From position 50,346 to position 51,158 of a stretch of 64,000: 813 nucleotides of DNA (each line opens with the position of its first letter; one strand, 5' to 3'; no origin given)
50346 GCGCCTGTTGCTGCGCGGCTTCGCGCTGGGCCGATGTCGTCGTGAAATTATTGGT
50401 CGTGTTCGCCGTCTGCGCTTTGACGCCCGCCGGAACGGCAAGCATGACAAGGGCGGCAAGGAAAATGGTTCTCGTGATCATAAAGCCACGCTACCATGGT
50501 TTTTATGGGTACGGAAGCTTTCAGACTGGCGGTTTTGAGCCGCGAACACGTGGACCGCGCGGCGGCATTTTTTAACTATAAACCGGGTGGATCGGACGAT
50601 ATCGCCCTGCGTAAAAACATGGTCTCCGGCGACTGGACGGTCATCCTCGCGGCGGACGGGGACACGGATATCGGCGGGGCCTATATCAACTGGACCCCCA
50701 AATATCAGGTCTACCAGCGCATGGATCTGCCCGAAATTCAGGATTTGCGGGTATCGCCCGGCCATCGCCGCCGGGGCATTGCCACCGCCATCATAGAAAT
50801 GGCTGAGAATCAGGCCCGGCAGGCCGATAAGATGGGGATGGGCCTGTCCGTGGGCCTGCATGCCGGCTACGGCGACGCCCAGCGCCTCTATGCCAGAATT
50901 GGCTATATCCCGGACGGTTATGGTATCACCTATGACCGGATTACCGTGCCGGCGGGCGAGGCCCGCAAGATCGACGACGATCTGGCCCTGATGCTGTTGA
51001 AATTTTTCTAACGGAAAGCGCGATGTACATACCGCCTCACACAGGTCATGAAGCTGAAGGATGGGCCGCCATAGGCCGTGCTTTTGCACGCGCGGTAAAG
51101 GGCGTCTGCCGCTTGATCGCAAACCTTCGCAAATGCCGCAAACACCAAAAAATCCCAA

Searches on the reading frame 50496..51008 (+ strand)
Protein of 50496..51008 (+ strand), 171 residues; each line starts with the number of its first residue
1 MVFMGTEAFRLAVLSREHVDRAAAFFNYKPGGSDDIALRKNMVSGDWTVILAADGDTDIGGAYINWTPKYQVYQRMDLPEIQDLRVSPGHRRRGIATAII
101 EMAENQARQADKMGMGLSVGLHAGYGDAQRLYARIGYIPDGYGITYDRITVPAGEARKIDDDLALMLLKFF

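Call 81: search_protein_families(library=pfam, proteins=[window:50496-51008:+], max_evalue=0.001)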
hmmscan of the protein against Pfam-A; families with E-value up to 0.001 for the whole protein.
window:50496-51008:+ (171 aa): 3 families
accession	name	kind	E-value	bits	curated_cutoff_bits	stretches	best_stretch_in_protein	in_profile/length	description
PF13508.13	Acetyltransf_7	-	5e-09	36.9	27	1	48-138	4-83/84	Acetyltransferase (GNAT) domain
PF00583.31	Acetyltransf_1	-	4.9e-08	33.7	20.7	1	50-137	36-116/116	Acetyltransferase (GNAT) family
PF13673.13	Acetyltransf_10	-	1.9e-05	25.1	23.6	1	39-141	23-111/128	Acetyltransferase (GNAT) domain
